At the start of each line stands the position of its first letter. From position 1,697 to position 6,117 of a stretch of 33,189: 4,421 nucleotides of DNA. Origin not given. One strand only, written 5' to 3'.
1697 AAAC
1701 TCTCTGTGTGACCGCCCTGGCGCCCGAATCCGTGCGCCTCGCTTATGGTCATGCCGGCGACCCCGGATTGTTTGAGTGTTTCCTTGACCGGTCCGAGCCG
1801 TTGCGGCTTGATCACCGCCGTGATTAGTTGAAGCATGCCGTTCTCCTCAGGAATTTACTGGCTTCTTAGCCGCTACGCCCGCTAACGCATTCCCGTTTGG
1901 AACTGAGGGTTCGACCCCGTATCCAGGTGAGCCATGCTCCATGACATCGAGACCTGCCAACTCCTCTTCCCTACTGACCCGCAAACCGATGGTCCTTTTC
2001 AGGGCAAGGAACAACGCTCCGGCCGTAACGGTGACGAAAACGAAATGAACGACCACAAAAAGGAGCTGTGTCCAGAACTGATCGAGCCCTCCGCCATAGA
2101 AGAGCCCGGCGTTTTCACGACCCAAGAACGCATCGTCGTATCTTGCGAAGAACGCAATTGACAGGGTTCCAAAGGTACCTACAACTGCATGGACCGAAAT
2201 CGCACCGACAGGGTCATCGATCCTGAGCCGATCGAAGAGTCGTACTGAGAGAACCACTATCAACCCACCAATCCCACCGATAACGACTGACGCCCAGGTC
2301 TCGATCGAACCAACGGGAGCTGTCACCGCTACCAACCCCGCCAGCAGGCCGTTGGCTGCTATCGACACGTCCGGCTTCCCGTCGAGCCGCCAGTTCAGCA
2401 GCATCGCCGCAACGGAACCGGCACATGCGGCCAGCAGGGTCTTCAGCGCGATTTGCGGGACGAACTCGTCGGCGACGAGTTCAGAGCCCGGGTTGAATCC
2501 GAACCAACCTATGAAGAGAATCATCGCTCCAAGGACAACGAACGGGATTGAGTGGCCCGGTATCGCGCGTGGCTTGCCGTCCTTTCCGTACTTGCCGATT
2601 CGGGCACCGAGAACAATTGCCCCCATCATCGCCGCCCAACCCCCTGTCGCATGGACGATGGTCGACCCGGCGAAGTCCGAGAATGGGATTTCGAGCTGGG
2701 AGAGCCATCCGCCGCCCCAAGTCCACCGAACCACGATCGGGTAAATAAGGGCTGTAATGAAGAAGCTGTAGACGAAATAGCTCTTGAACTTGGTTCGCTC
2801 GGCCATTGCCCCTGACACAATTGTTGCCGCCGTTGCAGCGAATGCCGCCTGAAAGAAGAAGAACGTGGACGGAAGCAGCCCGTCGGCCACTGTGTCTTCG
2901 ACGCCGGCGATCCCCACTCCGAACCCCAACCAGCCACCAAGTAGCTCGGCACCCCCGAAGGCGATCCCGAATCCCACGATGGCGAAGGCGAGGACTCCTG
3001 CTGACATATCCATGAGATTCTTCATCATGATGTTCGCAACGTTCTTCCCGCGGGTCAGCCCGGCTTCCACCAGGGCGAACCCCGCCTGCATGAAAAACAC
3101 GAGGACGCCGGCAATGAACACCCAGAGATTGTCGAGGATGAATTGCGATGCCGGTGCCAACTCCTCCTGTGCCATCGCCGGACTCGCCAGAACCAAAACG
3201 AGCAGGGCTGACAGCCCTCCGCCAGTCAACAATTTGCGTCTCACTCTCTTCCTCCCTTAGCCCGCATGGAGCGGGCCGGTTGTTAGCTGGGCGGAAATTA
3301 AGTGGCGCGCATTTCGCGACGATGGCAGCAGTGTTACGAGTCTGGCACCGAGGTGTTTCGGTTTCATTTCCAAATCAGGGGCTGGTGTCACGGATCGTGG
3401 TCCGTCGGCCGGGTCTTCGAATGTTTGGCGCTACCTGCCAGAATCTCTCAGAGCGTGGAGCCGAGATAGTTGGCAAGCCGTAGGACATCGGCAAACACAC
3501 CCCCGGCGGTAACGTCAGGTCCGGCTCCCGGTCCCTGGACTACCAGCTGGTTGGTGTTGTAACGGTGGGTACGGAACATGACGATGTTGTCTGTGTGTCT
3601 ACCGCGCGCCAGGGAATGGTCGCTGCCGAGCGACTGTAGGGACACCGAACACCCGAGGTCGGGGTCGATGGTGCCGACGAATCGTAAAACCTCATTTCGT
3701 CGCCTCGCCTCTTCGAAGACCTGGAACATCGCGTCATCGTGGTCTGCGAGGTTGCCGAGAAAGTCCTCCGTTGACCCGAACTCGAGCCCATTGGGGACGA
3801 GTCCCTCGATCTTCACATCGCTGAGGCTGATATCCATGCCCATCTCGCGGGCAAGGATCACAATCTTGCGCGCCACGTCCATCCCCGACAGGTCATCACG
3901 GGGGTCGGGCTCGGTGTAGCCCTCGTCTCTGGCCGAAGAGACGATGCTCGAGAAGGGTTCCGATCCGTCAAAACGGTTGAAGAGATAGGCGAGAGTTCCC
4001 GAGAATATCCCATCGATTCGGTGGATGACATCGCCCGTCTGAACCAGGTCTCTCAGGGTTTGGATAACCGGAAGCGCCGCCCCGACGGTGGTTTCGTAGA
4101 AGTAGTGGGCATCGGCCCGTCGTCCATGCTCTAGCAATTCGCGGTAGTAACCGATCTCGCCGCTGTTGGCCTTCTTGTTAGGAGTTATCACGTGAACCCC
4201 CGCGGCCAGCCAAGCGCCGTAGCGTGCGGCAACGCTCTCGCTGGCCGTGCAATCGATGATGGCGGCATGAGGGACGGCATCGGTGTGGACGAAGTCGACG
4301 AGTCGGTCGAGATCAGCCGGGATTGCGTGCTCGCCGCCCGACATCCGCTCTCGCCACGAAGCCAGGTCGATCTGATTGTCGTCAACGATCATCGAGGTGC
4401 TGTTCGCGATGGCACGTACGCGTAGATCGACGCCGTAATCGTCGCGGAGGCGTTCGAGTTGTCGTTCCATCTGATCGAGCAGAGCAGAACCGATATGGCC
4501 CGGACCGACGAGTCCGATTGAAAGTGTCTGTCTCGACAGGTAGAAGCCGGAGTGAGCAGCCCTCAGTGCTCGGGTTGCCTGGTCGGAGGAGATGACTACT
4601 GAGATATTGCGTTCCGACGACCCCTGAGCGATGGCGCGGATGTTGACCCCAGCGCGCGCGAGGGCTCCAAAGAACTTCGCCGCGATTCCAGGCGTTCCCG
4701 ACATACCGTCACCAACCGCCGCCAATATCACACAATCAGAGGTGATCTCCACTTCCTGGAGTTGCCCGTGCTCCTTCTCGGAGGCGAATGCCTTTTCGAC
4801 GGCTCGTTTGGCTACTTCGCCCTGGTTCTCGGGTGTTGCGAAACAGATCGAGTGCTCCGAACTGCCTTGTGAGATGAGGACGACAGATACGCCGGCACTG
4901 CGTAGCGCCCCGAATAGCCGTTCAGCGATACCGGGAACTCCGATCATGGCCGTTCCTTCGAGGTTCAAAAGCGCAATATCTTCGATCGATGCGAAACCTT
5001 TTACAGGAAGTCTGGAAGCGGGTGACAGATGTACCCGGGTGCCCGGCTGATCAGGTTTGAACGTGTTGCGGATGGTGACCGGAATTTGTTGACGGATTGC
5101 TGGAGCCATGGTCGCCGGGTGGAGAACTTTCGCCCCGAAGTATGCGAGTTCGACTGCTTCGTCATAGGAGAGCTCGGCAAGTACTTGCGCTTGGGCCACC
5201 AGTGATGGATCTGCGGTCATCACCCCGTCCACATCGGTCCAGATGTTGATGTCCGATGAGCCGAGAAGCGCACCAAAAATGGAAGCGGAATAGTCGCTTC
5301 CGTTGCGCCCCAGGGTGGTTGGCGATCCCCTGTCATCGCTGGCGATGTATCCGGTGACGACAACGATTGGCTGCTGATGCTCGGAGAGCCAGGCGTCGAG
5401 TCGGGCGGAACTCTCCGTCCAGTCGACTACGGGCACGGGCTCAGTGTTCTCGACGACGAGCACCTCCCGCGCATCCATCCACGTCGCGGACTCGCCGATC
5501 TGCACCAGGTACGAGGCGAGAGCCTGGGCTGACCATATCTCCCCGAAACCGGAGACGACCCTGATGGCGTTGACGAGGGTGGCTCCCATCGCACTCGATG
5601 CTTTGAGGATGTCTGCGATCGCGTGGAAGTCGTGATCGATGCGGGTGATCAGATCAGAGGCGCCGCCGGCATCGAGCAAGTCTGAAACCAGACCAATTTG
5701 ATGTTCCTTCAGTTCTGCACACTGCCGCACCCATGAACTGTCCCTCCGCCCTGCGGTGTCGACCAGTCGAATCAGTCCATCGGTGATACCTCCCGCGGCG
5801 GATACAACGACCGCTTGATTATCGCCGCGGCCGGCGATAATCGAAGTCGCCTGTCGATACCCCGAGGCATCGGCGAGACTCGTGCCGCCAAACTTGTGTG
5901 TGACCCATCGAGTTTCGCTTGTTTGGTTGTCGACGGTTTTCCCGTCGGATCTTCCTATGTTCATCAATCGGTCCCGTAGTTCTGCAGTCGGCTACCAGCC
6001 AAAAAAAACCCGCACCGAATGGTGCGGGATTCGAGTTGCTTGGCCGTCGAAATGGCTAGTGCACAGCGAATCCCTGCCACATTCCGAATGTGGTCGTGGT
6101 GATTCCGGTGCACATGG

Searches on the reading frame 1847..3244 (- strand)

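Call 7: search_protein_families(library=pfam, proteins=[window:1847-3244:-])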
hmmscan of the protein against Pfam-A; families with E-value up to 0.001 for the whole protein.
window:1847-3244:- (465 aa): 1 family
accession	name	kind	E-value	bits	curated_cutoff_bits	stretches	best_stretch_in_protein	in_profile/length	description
PF00909.26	Ammonium_transp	-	2.2e-119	399.2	23.2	1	40-442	1-399/399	Ammonium Transporter Family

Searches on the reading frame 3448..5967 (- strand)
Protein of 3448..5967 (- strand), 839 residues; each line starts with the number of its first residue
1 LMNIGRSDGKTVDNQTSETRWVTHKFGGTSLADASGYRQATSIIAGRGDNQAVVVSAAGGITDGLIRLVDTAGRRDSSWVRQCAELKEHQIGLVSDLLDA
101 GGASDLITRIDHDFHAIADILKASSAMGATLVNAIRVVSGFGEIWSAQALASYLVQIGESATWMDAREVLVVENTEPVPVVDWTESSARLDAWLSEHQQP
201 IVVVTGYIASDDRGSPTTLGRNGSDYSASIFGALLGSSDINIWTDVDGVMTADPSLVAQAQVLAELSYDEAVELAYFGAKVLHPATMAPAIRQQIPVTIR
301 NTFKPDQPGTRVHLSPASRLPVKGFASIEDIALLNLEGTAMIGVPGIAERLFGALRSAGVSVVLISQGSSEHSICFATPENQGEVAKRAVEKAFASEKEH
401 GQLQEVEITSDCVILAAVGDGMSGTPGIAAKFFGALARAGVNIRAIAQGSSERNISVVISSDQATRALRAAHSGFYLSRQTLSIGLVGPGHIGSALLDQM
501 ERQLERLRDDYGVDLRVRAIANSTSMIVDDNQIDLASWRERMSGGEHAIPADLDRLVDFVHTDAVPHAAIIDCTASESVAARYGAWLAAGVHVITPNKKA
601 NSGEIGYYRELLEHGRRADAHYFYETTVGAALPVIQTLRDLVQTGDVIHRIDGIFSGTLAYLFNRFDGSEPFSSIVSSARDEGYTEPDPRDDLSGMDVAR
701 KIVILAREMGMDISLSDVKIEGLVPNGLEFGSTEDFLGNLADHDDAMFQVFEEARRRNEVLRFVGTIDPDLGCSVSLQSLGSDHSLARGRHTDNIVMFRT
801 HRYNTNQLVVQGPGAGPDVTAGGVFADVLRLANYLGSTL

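Call 7: search_protein_families(library=pfam, proteins=[window:3448-5967:-])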
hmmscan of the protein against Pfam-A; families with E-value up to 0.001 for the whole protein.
window:3448-5967:- (839 aa): 7 families
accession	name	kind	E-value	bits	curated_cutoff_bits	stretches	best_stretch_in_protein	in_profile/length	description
PF00742.24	Homoserine_dh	-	1.1e-50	172.3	22.9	1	633-829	1-173/173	Homoserine dehydrogenase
PF22468.2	ACT_9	-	2.8e-44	149.1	27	2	416-475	2-61/61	ACT domain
PF00696.33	AA_kinase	-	5.3e-41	141.3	24.9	1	24-301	5-234/234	Amino acid kinase family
PF13840.12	ACT_7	-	1e-18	67.4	27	2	408-470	2-62/65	ACT domain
PF03447.22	NAD_binding_3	-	2e-17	64.4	24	1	488-625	1-116/116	Homoserine dehydrogenase, NAD binding domain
PF01842.31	ACT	-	2.2e-15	56.5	27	2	422-459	7-46/66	ACT domain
PF13399.11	LytR_C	-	0.001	20.4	22.2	0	423-471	10-61/86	LytR cell envelope-related transcriptional attenuator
